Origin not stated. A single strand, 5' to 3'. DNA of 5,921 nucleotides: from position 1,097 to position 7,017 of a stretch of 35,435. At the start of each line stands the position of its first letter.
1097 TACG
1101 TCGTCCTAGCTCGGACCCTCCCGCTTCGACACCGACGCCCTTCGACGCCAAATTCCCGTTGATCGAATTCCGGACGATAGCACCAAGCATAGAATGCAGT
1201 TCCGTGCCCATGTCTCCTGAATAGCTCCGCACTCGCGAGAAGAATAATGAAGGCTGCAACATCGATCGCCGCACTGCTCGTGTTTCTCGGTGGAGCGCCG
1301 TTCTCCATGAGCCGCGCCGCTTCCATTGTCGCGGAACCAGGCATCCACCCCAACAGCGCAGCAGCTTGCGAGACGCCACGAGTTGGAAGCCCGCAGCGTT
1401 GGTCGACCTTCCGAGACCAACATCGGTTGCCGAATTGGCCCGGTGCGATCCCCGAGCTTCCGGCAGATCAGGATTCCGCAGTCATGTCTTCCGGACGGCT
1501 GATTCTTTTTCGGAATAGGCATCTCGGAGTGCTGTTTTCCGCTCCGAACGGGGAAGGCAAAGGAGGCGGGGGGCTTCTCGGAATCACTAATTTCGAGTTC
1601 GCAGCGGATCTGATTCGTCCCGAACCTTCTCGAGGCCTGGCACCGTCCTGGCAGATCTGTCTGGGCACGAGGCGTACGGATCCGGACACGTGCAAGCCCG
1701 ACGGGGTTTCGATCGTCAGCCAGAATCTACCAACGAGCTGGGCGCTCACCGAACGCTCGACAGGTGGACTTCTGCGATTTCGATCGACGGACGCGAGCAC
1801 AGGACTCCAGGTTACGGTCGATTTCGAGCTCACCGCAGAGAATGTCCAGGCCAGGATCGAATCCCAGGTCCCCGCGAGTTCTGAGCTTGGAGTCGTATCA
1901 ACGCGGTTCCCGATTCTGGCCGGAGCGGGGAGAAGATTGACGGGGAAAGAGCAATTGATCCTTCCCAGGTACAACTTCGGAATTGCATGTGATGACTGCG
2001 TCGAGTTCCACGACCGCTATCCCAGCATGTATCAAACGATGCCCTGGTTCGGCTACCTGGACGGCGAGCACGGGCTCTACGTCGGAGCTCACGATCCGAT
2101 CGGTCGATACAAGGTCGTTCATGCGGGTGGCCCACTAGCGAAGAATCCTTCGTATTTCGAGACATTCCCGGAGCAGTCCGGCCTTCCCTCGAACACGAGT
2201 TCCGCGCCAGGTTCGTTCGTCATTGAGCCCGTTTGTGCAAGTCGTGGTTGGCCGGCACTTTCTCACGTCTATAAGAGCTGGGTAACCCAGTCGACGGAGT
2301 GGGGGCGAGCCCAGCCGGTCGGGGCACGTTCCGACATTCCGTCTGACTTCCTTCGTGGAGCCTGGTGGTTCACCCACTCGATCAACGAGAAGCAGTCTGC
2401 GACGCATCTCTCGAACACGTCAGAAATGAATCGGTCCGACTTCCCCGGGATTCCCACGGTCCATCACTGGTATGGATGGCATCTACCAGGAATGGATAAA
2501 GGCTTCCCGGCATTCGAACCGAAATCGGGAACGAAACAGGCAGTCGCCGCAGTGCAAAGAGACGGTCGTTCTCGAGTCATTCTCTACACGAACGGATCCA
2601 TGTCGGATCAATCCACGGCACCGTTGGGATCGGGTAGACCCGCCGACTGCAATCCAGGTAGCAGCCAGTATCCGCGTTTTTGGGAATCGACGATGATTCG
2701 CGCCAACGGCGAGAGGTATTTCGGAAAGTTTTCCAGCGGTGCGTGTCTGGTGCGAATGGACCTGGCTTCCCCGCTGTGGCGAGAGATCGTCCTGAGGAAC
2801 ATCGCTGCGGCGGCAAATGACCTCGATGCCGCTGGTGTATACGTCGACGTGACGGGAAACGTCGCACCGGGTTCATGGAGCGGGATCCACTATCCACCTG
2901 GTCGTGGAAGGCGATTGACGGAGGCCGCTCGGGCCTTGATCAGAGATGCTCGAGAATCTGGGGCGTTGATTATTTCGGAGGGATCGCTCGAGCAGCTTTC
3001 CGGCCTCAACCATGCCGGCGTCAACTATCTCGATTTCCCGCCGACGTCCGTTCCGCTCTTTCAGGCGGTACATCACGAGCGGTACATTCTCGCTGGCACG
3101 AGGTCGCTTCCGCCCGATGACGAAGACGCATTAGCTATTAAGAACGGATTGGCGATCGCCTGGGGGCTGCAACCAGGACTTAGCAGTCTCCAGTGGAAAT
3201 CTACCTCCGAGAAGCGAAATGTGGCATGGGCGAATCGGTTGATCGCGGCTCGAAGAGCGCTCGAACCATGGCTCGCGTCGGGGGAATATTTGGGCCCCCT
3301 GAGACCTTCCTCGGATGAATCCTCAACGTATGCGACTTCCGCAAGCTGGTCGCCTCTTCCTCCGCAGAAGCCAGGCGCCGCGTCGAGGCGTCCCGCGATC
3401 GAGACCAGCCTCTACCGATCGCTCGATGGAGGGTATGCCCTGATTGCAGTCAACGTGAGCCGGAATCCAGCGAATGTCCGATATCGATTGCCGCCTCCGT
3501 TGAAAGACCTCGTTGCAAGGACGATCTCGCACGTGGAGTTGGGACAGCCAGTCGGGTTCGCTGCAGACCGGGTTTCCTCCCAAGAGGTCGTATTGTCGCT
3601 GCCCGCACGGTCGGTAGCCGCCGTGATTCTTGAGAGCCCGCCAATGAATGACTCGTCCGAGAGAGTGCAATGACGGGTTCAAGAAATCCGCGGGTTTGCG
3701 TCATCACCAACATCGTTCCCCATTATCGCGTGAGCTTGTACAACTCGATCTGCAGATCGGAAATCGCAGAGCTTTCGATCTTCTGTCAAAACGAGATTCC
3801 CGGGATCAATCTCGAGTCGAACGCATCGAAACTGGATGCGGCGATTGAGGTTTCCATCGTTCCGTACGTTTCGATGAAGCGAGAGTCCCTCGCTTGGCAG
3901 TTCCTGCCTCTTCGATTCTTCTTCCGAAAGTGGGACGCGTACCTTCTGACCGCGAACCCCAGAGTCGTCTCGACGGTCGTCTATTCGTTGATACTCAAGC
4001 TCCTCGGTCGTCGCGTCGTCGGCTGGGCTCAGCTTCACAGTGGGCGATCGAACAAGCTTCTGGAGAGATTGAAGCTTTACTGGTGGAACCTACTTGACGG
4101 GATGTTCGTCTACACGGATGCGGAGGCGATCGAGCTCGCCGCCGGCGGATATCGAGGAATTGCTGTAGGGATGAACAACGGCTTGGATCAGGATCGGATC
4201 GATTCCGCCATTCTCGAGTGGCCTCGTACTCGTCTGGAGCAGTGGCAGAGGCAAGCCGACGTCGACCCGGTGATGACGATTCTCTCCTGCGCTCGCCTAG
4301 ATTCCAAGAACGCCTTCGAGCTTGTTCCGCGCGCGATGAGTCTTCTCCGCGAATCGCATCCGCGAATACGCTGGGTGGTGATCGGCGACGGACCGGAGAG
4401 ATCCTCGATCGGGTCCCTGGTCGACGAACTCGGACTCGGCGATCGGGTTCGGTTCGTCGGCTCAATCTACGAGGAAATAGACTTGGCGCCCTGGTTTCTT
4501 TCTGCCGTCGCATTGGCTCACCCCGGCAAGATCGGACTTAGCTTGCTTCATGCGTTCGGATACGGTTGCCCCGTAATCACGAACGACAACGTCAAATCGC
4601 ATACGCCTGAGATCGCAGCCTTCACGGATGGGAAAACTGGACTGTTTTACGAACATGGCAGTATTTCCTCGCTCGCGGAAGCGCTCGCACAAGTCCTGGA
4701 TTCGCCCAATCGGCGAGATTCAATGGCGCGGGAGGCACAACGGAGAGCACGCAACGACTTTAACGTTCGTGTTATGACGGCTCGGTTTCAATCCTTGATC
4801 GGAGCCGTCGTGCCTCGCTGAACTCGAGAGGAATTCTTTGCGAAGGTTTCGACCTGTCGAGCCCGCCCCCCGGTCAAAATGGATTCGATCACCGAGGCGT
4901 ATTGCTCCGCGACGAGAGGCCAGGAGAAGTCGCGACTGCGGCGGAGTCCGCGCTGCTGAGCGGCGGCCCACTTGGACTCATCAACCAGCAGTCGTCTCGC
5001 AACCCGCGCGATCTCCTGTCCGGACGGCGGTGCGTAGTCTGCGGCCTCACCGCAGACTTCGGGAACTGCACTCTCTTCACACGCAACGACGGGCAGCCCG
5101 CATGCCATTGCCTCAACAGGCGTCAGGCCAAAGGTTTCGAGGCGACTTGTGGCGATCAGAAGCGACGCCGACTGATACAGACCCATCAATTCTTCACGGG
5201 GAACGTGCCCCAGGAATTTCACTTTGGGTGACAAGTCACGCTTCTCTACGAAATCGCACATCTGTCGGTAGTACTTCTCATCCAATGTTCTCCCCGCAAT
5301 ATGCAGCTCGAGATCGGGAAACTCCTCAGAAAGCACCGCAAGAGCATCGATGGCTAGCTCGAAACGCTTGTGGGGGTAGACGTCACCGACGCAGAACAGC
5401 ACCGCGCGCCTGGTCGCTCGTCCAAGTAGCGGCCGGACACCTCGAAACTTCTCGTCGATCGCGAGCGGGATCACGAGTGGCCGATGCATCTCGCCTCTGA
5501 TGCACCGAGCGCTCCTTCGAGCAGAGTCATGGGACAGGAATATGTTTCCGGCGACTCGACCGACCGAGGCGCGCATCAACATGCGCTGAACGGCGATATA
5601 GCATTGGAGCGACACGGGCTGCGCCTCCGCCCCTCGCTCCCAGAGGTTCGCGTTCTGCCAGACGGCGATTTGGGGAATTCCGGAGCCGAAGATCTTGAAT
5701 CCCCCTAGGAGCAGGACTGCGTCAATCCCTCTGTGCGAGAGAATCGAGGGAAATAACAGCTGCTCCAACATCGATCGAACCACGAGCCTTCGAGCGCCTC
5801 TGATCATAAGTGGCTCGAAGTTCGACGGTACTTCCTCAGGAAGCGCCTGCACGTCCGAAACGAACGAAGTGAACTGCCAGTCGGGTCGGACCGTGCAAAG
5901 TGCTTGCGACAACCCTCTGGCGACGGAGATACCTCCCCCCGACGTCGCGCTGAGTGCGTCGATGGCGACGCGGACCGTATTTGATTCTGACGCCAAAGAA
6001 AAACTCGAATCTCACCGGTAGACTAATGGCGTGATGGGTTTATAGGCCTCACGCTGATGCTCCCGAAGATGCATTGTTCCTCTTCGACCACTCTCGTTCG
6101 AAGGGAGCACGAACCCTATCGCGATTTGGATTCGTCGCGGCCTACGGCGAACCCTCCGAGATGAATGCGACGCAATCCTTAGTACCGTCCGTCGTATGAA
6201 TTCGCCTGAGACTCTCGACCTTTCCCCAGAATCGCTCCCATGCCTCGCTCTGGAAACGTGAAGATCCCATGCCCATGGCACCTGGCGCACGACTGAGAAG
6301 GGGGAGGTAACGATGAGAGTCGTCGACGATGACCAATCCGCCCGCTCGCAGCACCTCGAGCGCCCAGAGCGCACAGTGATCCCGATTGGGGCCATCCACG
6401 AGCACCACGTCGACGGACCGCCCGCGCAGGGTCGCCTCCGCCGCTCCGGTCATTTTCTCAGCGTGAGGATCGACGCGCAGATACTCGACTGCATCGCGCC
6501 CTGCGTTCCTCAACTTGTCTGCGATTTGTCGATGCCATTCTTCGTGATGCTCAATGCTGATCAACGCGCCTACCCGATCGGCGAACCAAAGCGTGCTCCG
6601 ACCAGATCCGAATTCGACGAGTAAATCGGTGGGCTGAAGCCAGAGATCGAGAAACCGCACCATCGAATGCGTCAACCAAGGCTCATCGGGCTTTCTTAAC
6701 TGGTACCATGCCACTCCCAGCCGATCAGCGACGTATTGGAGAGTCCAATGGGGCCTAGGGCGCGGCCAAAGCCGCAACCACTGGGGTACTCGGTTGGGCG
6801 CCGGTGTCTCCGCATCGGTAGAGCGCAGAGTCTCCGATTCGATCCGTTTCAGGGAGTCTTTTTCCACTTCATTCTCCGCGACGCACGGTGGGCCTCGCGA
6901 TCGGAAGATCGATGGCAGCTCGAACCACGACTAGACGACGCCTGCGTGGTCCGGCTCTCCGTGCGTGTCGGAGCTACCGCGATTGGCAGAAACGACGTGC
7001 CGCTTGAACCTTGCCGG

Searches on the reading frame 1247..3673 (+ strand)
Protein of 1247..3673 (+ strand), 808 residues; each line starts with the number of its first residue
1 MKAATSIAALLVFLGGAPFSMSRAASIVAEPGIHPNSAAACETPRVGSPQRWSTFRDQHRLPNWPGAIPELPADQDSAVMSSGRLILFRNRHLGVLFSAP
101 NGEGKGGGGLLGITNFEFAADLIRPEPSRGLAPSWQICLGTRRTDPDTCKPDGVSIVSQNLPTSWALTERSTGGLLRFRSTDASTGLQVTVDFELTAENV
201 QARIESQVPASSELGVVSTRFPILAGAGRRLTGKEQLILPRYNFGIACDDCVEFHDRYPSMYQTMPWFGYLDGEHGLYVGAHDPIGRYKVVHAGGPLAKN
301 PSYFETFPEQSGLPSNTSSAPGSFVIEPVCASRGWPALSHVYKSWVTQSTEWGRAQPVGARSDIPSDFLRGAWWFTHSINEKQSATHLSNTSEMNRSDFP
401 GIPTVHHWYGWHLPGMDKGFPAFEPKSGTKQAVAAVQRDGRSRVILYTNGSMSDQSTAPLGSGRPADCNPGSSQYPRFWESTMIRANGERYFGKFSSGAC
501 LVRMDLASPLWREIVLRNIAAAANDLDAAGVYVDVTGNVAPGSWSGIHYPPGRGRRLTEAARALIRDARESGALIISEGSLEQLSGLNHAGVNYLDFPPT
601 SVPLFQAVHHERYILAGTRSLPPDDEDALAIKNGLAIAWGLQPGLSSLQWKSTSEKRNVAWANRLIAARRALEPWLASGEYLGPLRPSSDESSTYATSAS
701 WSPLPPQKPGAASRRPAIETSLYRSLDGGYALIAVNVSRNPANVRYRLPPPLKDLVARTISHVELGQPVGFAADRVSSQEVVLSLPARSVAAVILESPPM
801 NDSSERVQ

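Call 57: search_protein_families(library=pfam, proteins=[window:1247-3673:+], max_evalue=0.00001)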
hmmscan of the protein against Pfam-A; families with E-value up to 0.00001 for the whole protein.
window:1247-3673:+ (808 aa): 1 family
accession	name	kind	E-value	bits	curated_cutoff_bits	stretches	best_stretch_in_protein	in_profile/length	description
PF19773.5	DUF6259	-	2e-17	63.7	28.7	1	331-617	12-297/300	Domain of unknown function (DUF6259)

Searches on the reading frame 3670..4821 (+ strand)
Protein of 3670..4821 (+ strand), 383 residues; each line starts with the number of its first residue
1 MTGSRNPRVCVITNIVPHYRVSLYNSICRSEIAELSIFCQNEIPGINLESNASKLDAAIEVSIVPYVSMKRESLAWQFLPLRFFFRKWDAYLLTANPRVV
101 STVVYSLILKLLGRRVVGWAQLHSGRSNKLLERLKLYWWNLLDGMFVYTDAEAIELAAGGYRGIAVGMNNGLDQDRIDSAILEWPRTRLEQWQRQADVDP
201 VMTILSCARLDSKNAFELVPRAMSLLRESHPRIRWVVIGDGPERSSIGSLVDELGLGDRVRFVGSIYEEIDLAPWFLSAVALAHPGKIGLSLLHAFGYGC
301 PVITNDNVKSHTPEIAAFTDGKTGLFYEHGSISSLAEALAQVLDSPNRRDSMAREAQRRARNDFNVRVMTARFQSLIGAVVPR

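Call 57: search_protein_families(library=pfam, proteins=[window:3670-4821:+], max_evalue=0.00001)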
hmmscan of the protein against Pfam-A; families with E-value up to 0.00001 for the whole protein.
window:3670-4821:+ (383 aa): 3 families
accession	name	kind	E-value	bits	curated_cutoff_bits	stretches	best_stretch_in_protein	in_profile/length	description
PF00534.26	Glycos_transf_1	-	2.6e-21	76.3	26.4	1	203-358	17-171/172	Glycosyl transferases group 1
PF13692.12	Glyco_trans_1_4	-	1.7e-17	64.4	27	1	203-344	3-141/142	Glycosyl transferases group 1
PF13524.12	Glyco_trans_1_2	-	5.5e-07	30.1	25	1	282-367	57-136/144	Glycosyl transferase-like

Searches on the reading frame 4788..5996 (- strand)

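Call 57: search_protein_families(library=pfam, proteins=[window:4788-5996:-], max_evalue=0.00001)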
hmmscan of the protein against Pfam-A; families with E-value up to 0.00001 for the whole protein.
window:4788-5996:- (402 aa): 4 families
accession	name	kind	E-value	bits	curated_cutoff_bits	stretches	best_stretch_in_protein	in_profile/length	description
PF00534.26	Glycos_transf_1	-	1.6e-30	106.3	26.4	1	193-345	11-164/172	Glycosyl transferases group 1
PF13692.12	Glyco_trans_1_4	-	2.1e-23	83.6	27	1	199-337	3-140/142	Glycosyl transferases group 1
PF20706.3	GT4-conflict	-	9.5e-12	45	26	1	157-352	159-356/385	Family 4 Glycosyltransferase in conflict systems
PF13524.12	Glyco_trans_1_2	-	2.4e-08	34.5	25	1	220-355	7-130/144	Glycosyl transferase-like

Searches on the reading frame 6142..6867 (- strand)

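Call 57: search_protein_families(library=pfam, proteins=[window:6142-6867:-], max_evalue=0.00001)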
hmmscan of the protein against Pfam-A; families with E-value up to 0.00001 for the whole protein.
window:6142-6867:- (241 aa): 1 family
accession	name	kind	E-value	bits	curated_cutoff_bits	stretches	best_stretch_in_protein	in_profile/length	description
PF13578.12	Methyltransf_24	-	2.4e-08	35.2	26.3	1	84-183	1-104/105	Methyltransferase domain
